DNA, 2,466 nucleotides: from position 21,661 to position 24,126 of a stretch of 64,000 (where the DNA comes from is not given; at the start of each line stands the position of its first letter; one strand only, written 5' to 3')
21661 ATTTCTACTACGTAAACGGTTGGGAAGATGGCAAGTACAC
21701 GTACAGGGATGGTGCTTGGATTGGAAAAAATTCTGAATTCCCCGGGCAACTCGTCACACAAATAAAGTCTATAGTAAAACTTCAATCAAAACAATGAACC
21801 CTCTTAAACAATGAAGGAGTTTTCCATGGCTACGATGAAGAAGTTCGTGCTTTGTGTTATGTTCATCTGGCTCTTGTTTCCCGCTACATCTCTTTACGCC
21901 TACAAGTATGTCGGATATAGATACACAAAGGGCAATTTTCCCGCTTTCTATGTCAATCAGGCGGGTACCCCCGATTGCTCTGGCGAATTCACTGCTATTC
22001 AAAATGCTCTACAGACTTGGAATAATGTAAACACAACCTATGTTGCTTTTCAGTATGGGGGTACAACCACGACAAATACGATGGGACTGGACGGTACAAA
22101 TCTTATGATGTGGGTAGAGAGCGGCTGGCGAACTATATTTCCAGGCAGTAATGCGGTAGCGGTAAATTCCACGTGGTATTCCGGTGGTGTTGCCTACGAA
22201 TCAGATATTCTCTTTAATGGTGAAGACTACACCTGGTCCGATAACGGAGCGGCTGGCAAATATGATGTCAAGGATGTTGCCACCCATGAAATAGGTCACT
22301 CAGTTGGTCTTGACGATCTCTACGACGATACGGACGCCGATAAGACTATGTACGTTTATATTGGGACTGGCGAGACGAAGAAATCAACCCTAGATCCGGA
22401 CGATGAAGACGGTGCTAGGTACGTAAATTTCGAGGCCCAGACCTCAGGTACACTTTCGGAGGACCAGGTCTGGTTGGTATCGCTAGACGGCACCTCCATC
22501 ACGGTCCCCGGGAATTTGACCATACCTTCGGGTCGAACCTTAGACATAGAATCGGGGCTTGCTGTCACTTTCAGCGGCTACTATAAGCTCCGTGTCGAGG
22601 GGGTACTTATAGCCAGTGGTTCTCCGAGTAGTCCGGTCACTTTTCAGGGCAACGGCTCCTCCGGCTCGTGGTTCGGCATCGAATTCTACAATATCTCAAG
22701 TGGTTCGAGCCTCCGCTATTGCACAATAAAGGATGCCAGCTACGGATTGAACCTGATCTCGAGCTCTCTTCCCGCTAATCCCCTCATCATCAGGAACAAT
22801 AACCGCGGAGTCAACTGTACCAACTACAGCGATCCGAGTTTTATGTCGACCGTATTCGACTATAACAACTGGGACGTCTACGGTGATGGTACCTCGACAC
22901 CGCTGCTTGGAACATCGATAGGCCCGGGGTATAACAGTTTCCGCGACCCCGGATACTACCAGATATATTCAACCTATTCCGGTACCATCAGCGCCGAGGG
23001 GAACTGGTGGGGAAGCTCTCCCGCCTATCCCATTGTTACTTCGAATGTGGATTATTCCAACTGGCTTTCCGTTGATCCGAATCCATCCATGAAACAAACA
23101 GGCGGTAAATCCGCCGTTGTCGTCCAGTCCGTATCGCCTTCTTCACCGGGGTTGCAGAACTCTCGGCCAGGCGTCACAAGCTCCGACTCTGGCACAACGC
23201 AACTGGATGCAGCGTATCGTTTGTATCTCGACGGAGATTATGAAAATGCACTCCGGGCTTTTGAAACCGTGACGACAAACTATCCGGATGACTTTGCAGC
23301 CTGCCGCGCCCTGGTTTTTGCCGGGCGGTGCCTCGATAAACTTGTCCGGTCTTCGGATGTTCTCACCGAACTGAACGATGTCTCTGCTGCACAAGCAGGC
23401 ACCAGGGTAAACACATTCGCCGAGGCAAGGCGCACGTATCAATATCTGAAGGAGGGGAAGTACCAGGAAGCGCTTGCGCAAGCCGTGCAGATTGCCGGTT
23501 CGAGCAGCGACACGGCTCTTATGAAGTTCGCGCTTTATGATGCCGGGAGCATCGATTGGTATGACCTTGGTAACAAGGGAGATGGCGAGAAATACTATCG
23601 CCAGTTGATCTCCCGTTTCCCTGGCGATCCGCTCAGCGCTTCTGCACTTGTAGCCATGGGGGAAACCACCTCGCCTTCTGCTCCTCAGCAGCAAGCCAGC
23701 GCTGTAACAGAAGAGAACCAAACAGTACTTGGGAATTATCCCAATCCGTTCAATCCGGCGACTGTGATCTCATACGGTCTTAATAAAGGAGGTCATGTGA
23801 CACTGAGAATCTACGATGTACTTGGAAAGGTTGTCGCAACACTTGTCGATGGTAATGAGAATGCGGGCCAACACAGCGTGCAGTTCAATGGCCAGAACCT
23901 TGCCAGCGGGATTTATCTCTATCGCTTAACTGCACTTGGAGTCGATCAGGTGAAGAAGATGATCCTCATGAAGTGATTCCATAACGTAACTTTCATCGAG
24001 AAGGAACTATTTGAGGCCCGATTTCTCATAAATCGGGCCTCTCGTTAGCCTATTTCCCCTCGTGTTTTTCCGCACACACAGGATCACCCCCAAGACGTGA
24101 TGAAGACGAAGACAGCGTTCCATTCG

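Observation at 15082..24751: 9.6-kb accessory island bracketed by a duplicated hisG 3' end (att-like repeats), with no recombinase left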

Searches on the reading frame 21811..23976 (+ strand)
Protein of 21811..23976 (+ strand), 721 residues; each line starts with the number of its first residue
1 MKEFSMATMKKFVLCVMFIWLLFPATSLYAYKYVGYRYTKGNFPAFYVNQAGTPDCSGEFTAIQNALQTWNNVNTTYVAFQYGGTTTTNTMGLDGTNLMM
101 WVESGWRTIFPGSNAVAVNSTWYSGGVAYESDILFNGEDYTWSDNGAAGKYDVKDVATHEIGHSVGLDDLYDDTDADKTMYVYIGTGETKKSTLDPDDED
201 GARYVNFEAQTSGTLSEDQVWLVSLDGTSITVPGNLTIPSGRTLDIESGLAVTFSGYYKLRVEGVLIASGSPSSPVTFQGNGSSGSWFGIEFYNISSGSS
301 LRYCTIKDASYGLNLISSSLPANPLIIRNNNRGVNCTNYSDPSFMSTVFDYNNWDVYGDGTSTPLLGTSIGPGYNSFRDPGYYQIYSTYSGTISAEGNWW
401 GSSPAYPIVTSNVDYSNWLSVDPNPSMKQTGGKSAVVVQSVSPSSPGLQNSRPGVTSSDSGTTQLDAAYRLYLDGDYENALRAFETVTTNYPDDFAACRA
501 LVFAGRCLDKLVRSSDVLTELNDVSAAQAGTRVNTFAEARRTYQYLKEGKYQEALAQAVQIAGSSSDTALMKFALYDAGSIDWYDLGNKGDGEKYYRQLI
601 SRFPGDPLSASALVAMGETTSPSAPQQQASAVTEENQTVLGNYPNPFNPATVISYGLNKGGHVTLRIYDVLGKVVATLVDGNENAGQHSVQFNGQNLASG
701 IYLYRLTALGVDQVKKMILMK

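Call 7: search_protein_families(library=pfam, proteins=[window:21811-23976:+], max_evalue=0.01)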
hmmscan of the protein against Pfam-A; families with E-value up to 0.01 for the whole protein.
window:21811-23976:+ (721 aa): 8 families
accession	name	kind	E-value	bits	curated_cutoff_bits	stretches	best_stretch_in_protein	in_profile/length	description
PF18962.6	Por_Secre_tail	-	1.1e-10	42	27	1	643-718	2-74/75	Secretion system C-terminal sorting domain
PF00413.30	Peptidase_M10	-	1.8e-08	34.9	24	1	62-203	26-155/159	Matrixin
PF13860.13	FlgD_ig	-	2.7e-05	24.5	27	1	662-708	24-75/79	FlgD Ig-like domain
PF13428.12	TPR_14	-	3.6e-05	24.5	23.5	0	464-502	4-42/44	Tetratricopeptide repeat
PF13174.12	TPR_6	-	0.00028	21.8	26.3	0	472-493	11-32/33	Tetratricopeptide repeat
PF07719.23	TPR_2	-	0.00048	20.5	27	0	468-494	8-34/34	Tetratricopeptide repeat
PF14559.12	TPR_19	-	0.0064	17.2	25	0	473-531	3-59/68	Tetratricopeptide repeat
PF13432.12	TPR_16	-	0.0067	17.3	32.7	0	466-497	2-33/65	Tetratricopeptide repeat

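Call 34: find_homologous_proteins(query=window:21811-23976:+, max_evalue=1e-20)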
Query window:21811-23976:+ (721 aa): 29 proteins with E <= 1e-20 among 8000 candidates.
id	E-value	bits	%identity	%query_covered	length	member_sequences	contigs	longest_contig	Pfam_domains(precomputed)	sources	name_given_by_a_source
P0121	0.0e+0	1633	100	99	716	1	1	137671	PF00413.31,PF18962.8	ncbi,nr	ncbi:MAG: T9SS type A sorting domain-containing protein [Bacteroidetes bacterium]|nr:T9SS type A sor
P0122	2.2e-263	894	79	68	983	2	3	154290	PF00413.31,PF18962.8,PF13174.13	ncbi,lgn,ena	-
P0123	4.3e-242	824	76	68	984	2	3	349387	PF18962.8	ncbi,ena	-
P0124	1.7e-236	805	54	97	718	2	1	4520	PF00413.31,PF18962.8,PF13424.13,PF13432.13,PF13428.13,PF07719.24,PF13174.13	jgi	jgi:tetratricopeptide (TPR) repeat protein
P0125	1.0e-194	667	47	99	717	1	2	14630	PF00413.31,PF18962.8,PF28559.1,PF13428.13,PF13174.13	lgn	-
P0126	5.3e-186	638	46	99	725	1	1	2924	PF00413.31,PF18962.8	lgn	-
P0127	1.8e-158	547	42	99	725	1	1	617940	PF00413.31,PF13229.13,PF18962.8,PF13860.13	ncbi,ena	-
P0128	9.1e-156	538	54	68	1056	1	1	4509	PF18962.8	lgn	-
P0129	2.9e-151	523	52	68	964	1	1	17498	PF18962.8,PF00082.28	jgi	jgi:serine protease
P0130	3.2e-151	523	52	71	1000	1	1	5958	PF18962.8,PF13428.13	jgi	jgi:tetratricopeptide (TPR) repeat protein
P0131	3.8e-150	520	51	68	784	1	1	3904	PF18962.8,PF13432.13,PF13428.13,PF00082.28,PF13174.13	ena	-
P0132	5.3e-149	516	52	68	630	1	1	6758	PF18962.8,PF13174.13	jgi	jgi:tetratricopeptide (TPR) repeat protein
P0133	2.0e-147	511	50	67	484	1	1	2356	PF18962.8,PF13428.13,PF13174.13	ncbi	-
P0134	3.6e-147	510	50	69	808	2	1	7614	PF00112.30,PF18962.8,PF13432.13,PF13428.13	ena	-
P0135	1.2e-145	505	49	69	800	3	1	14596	PF00413.31,PF18962.8,PF13428.13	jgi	jgi:tetratricopeptide (TPR) repeat protein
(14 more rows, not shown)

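Call 35: find_encoding_contigs(protein=P0122, flank=10000, max_places=3)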
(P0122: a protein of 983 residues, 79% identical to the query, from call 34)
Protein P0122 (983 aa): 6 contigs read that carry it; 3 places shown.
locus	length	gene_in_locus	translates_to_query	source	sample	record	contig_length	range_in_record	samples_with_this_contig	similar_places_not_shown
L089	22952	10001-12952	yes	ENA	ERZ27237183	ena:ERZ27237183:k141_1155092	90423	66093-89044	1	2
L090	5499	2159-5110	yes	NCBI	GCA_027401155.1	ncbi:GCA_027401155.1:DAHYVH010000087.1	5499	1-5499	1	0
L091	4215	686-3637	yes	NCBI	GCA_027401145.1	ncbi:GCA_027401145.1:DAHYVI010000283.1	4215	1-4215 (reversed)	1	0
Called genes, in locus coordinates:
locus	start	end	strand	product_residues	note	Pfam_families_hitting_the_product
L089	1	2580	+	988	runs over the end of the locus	PF06202:GDE_C, PF17389:Bac_rhamnosid6H (weak), PF09985:Glucodextran_C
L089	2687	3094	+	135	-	-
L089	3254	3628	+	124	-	PF02537:CRCB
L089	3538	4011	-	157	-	PF07690:MFS_1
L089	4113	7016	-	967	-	PF01565:FAD_binding_4, PF02913:FAD-oxidase_C, PF13187:Fer4_9 (faint), PF13484:Fer4_16 (faint), PF12838:Fer4_7, PF13183:Fer4_8, PF13534:Fer4_17, PF02754:CCG, +2 more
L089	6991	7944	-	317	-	PF01545:Cation_efflux, PF16916:ZT_dimer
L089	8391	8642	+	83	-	PF00196:GerE, PF13384:HTH_23 (weak), PF12840:HTH_20 (weak)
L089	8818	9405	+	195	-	-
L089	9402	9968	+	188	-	-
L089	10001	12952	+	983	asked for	PF00413:Peptidase_M10, PF13174:TPR_6 (faint), PF18962:Por_Secre_tail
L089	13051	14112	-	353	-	PF01075:Glyco_transf_9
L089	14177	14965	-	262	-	PF01209:Ubie_methyltran, PF08003:Methyltransf_9 (weak), PF13489:Methyltransf_23, PF08241:Methyltransf_11, PF08242:Methyltransf_12, PF13649:Methyltransf_25, PF13847:Methyltransf_31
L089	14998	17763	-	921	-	PF11028:TMEM260_N, PF28495:TMEM260_2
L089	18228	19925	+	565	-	PF00587:tRNA-synt_2b, PF04073:tRNA_edit, PF03129:HGTP_anticodon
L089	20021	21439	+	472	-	PF00171:Aldedh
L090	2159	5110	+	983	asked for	PF00413:Peptidase_M10, PF13174:TPR_6 (faint), PF18962:Por_Secre_tail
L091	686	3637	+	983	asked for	PF00413:Peptidase_M10, PF13174:TPR_6 (faint), PF18962:Por_Secre_tail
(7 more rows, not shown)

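Call 36: find_encoding_contigs(protein=P0123, flank=10000, max_places=3)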
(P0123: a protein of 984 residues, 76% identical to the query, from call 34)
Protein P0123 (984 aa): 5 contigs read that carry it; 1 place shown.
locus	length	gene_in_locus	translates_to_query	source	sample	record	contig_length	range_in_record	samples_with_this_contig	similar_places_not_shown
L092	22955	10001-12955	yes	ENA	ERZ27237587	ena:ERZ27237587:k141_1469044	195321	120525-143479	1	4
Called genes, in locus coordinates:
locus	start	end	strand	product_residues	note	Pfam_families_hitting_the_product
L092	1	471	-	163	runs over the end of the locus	PF04390:LptE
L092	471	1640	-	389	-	PF00158:Sigma54_activat, PF14532:Sigma54_activ_2, PF07728:AAA_5 (faint), PF25601:AAA_lid_14, PF02954:HTH_8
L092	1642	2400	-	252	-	PF23023:Anti-Pycsar_Apyc1, PF00753:Lactamase_B, PF13691:Lactamase_B_4 (faint), PF12706:Lactamase_B_2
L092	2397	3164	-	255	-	PF05036:SPOR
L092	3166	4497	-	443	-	PF00919:UPF0004, PF04055:Radical_SAM, PF01938:TRAM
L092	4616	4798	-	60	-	-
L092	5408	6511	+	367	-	PF25852:DUF6242_C (faint), PF02012:BNR (faint), PF15902:Sortilin-Vps10 (faint)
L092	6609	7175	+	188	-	PF13505:OMP_b-brl, PF13557:Phenol_MetA_deg (weak)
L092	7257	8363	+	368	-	PF02012:BNR (faint), PF25852:DUF6242_C (faint), PF14870:PSII_BNR (faint), PF15902:Sortilin-Vps10 (faint)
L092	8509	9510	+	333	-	PF25852:DUF6242_C (faint), PF15902:Sortilin-Vps10 (faint), PF02012:BNR (faint)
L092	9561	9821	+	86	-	-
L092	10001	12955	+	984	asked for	PF18962:Por_Secre_tail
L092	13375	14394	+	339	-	PF01820:Dala_Dala_lig_N, PF02655:ATP-grasp_3 (weak), PF02786:CPSase_L_D2 (weak), PF07478:Dala_Dala_lig_C, PF13535:ATP-grasp_4 (weak)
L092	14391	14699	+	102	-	PF04977:DivIC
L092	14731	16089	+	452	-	PF05496:RuvB_N, PF00158:Sigma54_activat (faint), PF13191:AAA_16 (faint), PF00004:AAA, PF07728:AAA_5 (weak), PF13173:AAA_14, PF16193:AAA_assoc_2, PF12002:MgsA_C, +4 more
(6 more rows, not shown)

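Call 75: list_cluster_members(proteins=[P0121, P0001])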
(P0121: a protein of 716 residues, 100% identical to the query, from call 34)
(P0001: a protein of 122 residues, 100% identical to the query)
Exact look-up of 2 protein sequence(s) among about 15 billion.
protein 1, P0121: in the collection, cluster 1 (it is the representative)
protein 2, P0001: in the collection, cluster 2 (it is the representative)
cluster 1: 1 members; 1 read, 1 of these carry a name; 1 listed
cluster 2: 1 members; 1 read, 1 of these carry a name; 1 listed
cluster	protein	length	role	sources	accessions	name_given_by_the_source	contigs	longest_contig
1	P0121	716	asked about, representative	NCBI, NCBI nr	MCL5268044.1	MAG: T9SS type A sorting domain-containing protein [Bacteroidetes bacterium] | T9SS type A sorting domain-containing protein [Bacteroidota bacterium]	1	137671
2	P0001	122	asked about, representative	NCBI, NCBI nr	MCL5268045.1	MAG: helix-turn-helix domain-containing protein [Bacteroidetes bacterium] | helix-turn-helix domain-containing protein [Bacteroidota bacterium]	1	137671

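Call 76: search_protein_families(library=ncbifam, proteins=[window:21811-23976:+], max_evalue=0.001)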
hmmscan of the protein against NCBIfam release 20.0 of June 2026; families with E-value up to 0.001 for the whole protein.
window:21811-23976:+ (721 aa): 8 families
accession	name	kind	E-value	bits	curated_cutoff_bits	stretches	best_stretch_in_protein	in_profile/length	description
NF041905.1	MXAN_2677_2678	equivalog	1.3e-12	47.3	250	1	115-201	133-229/283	myxosortase-dependent metalloprotease, MXAN_2677/MXAN_2678 family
TIGR04183.1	Por_Secre_tail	domain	1.6e-10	40.8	23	1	643-718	2-70/72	T9SS type A sorting domain-containing protein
TIGR02795.1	tol_pal_ybgF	equivalog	4.7e-10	40.1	90.1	1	538-645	5-108/119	tol-pal system protein YbgF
NF038113.1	T9SSA_dep_M36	equivalog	1.7e-09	36.4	885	1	628-719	781-868/869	T9SS-dependent M36 family metallopeptidase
NF052323.1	T9SSA_dep_M6i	equivalog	1.5e-08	33.1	600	1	623-713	943-1031/1043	T9SS-dependent M6-like inactivated metalloprotease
NF038122.1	metallo_LGF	subfamily_domain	2.4e-07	31.1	80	1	64-188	56-172/274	NF038122 family metalloprotease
NF052312.1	T9SS_PorW_SprE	equivalog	5.9e-07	28.5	250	1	463-557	101-201/716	type IX secretion system periplasmic lipoprotein PorW/SprE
NF008068.0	PRK10803.1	equivalog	0.00048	20.2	383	0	547-645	155-249/263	cell division protein CpoB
